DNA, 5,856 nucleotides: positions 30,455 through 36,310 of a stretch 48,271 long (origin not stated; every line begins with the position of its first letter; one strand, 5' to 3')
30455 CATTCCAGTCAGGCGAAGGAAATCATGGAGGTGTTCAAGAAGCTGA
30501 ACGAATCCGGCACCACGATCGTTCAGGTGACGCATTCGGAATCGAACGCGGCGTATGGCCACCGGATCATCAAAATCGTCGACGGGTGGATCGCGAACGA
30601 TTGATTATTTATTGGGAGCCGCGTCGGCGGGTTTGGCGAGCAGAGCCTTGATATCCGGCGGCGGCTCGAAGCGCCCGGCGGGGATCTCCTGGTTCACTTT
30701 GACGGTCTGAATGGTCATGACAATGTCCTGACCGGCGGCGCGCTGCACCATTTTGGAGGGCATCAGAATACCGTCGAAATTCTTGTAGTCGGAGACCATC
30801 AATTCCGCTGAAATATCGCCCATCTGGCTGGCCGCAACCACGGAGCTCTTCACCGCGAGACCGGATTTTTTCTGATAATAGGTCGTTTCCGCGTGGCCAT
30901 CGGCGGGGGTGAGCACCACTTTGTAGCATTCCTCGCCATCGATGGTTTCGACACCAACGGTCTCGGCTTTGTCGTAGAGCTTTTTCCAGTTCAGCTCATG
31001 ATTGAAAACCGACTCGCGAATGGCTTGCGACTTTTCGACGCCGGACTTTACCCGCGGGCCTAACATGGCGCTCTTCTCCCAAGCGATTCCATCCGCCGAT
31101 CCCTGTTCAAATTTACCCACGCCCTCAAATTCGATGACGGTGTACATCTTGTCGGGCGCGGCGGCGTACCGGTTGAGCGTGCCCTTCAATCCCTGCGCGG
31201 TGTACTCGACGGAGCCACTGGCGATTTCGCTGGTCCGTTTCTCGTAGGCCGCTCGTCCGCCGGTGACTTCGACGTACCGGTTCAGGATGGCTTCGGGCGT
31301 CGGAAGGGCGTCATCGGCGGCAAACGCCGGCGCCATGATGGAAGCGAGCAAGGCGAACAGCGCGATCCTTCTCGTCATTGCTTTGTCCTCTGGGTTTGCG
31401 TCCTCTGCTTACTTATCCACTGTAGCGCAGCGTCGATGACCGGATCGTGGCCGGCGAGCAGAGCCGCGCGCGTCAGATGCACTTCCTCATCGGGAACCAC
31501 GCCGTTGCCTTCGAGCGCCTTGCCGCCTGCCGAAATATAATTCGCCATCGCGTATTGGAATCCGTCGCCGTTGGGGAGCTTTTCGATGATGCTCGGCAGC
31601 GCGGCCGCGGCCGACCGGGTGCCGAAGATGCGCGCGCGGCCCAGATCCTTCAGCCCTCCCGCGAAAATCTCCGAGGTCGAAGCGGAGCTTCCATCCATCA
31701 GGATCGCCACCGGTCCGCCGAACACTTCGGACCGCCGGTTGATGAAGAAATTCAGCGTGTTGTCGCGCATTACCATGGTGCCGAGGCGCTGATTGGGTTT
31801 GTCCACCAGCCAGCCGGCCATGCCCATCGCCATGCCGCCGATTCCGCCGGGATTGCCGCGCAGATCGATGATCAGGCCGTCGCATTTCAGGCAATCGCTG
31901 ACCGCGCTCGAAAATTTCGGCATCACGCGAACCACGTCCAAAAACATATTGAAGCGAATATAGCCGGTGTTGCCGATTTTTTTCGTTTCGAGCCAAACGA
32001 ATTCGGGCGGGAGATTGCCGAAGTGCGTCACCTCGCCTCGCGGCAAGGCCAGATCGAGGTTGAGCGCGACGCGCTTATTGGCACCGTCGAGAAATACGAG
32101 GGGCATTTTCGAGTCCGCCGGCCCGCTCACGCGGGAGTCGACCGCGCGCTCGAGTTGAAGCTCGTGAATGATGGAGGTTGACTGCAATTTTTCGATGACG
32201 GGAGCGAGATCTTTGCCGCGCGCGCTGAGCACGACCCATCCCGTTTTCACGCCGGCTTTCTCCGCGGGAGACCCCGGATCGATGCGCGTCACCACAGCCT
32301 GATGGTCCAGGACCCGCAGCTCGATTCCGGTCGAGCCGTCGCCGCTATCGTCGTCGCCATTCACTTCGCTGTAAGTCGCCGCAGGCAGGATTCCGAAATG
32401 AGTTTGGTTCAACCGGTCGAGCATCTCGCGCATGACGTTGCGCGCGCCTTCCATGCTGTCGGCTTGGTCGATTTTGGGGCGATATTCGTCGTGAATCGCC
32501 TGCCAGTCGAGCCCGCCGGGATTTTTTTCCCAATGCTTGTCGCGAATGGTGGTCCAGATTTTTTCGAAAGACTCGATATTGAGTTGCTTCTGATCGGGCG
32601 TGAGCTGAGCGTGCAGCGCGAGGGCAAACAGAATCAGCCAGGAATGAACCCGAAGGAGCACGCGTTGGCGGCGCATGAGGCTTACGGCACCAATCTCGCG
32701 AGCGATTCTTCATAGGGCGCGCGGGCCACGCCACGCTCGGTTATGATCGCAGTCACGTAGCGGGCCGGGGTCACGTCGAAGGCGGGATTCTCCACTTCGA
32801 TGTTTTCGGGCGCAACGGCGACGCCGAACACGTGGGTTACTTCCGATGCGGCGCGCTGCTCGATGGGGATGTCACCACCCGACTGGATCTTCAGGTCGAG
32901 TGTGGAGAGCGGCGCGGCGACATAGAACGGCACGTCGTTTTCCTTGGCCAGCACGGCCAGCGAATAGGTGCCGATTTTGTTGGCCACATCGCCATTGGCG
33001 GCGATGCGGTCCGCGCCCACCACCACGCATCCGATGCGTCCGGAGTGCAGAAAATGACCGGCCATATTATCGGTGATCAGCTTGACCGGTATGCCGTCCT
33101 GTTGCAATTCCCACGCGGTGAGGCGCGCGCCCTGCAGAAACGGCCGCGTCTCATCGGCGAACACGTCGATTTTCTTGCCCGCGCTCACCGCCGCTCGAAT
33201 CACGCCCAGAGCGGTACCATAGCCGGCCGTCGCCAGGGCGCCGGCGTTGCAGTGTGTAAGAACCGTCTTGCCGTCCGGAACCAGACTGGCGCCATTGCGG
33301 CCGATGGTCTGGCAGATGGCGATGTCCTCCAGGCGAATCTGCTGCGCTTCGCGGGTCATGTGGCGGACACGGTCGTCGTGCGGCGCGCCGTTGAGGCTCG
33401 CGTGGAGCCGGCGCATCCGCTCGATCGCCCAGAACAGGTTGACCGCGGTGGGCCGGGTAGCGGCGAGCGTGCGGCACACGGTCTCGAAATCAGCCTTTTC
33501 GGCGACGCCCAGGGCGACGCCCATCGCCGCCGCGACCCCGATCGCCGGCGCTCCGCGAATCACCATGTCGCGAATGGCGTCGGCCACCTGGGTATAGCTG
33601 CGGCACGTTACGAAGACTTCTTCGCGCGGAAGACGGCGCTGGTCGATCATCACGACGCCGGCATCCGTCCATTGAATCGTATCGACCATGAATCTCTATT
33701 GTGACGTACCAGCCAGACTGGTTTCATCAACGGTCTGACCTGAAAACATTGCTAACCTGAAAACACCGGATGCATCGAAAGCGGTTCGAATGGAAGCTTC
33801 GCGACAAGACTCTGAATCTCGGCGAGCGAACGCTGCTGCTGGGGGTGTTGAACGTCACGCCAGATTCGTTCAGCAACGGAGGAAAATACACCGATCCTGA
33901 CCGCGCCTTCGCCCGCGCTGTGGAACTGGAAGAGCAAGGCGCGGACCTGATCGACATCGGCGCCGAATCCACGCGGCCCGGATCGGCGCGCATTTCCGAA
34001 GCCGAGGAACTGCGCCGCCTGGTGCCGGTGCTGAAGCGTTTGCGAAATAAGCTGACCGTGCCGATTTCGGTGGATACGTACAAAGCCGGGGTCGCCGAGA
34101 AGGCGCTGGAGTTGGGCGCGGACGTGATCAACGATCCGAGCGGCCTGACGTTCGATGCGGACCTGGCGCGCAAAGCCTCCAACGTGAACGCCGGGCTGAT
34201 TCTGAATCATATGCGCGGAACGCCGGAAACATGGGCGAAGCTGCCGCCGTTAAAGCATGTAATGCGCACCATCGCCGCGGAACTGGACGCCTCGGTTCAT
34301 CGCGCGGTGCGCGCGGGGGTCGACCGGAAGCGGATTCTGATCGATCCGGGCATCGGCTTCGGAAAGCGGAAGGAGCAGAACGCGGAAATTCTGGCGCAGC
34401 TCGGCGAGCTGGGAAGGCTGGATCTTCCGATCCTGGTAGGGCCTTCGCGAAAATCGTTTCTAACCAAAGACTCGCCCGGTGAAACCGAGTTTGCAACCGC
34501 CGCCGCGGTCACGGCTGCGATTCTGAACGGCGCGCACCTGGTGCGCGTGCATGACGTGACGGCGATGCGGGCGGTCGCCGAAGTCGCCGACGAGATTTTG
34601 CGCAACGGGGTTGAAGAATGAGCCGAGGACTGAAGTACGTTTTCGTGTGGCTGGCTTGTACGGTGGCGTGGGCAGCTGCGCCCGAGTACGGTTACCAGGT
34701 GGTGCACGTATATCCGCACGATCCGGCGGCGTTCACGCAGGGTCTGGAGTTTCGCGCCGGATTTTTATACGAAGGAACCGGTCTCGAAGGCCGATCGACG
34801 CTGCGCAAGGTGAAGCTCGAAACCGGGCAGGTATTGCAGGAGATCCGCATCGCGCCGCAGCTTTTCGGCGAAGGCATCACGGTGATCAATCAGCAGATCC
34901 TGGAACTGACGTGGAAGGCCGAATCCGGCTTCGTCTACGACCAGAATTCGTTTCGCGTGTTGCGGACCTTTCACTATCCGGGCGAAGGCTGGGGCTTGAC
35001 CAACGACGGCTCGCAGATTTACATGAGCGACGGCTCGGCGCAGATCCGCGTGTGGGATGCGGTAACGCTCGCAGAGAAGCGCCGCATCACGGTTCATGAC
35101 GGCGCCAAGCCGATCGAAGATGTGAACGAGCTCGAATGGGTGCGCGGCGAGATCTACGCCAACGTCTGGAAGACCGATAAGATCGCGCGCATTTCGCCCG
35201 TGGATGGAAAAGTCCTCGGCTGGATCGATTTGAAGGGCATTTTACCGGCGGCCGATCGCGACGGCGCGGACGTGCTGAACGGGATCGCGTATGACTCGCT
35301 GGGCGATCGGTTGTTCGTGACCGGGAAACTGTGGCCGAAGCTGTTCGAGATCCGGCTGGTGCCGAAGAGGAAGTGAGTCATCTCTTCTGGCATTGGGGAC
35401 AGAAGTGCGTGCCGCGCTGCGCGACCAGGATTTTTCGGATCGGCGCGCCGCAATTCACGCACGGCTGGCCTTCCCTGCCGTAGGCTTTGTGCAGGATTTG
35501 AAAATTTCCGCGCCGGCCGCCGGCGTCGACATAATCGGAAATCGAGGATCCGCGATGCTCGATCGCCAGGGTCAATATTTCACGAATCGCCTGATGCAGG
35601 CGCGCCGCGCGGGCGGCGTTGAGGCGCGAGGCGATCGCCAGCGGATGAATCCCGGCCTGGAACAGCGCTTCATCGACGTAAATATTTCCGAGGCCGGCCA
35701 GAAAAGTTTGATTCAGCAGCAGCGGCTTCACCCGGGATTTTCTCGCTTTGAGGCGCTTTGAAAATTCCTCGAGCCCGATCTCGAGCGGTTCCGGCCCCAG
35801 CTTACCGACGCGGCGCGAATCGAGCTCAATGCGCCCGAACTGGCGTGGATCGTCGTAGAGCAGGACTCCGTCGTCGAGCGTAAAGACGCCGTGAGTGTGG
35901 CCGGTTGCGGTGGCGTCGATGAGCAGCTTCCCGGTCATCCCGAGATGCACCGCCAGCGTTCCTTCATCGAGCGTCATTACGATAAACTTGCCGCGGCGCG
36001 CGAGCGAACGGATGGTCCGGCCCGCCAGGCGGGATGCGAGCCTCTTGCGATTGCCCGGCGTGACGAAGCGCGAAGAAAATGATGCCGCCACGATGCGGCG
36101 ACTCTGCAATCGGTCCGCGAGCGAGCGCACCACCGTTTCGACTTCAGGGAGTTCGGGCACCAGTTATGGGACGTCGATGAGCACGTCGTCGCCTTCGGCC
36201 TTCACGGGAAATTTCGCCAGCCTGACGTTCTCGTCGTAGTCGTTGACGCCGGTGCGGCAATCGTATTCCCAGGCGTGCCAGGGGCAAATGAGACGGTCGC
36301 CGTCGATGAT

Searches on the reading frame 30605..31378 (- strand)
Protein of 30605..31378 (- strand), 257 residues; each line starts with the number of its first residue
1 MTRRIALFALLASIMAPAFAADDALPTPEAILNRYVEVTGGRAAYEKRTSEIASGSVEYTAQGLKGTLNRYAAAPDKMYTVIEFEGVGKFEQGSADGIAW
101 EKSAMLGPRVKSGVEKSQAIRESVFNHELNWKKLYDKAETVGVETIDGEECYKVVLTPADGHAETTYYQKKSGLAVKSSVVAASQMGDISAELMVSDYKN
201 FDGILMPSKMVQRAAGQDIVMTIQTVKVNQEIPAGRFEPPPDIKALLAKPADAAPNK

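Call 8: search_protein_families(library=pfam, proteins=[window:30605-31378:-], max_evalue=0.001)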
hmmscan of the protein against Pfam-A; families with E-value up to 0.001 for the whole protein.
window:30605-31378:- (257 aa): 2 families
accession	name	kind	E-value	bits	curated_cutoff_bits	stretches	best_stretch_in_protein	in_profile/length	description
PF17131.11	LolA_like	-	5.5e-09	36.4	30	1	128-238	61-178/184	Outer membrane lipoprotein-sorting protein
PF14371.13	DUF4412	-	0.00088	19.5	21.6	0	138-242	89-190/191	Domain of unknown function (DUF4412)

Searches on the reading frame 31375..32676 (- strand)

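Call 8: search_protein_families(library=pfam, proteins=[window:31375-32676:-], max_evalue=0.001)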
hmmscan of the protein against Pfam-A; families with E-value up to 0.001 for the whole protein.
window:31375-32676:- (433 aa): 4 families
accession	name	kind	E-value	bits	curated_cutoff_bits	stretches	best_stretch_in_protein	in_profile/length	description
PF03572.23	Peptidase_S41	-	3.7e-28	98.6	24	1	236-399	1-165/165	Peptidase family S41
PF14684.11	Tricorn_C1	-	1.5e-12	47.6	24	1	35-86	7-58/59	Tricorn protease C1 domain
PF13180.12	PDZ_2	-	0.00055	20.6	27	1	117-156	4-43/80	PDZ domain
PF17820.7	PDZ_6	-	0.00079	19.6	27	0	128-151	1-24/54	PDZ domain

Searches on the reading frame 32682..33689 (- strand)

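Call 35: search_protein_families(library=pfam, proteins=[window:32682-33689:-], max_evalue=0.0001)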
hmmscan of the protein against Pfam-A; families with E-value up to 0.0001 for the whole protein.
window:32682-33689:- (335 aa): 1 family
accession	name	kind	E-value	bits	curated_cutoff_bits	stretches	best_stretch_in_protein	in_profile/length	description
PF01008.23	IF-2B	-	1.3e-87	294.1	22.4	1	44-322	2-278/280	Initiation factor 2 subunit family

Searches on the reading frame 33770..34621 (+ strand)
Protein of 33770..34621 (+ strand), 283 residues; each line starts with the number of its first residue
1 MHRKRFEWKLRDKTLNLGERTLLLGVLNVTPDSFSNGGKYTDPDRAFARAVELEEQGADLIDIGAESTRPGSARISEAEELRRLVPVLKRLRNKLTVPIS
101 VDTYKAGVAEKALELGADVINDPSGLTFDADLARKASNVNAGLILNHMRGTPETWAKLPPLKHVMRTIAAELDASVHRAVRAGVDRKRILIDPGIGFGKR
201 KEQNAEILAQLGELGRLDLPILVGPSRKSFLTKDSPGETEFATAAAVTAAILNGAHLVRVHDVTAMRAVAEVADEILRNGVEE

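Call 35: search_protein_families(library=pfam, proteins=[window:33770-34621:+], max_evalue=0.0001)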
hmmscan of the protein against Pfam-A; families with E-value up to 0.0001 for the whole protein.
window:33770-34621:+ (283 aa): 1 family
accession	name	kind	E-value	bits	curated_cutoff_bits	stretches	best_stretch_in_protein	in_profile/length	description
PF00809.28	Pterin_bind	-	2.4e-75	253.7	25.5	1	25-261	2-244/244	Pterin binding enzyme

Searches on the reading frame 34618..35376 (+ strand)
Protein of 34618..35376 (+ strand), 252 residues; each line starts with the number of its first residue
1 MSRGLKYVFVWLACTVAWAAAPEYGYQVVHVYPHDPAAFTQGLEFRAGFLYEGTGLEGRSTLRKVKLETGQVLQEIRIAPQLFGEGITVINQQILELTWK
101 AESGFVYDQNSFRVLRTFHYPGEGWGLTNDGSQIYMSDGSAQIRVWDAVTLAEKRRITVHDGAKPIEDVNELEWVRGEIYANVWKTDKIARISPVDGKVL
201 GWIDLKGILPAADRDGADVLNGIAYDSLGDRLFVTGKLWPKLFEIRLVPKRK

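Call 35: search_protein_families(library=pfam, proteins=[window:34618-35376:+], max_evalue=0.0001)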
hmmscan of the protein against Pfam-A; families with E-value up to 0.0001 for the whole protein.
window:34618-35376:+ (252 aa): 1 family
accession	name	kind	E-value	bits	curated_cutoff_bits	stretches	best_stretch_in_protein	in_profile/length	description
PF05096.18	Glu_cyclase_2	-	2.2e-95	319.3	22.3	1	19-247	20-249/249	Glutamine cyclotransferase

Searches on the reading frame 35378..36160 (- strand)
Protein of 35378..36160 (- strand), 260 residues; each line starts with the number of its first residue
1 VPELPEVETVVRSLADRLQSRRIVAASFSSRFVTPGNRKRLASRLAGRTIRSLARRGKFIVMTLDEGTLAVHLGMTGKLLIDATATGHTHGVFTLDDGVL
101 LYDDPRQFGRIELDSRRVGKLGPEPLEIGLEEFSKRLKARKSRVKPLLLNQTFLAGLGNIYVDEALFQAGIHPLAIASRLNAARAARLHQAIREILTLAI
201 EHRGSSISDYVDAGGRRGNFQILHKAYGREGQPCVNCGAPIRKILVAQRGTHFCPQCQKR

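Call 35: search_protein_families(library=pfam, proteins=[window:35378-36160:-], max_evalue=0.0001)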
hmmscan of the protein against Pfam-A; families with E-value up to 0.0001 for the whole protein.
window:35378-36160:- (260 aa): 3 families
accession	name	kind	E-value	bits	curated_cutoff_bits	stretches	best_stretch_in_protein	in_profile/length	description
PF01149.29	Fapy_DNA_glyco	-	5.5e-30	104.8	25.5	1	1-111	1-117/117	Formamidopyrimidine-DNA glycosylase N-terminal domain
PF06831.19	H2TH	-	1.4e-25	89.6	34.7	1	121-209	1-91/93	Formamidopyrimidine-DNA glycosylase H2TH domain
PF06827.20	zf-FPG_IleRS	-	8.9e-11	41.8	21.3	1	231-260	1-30/30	Zinc finger found in FPG and IleRS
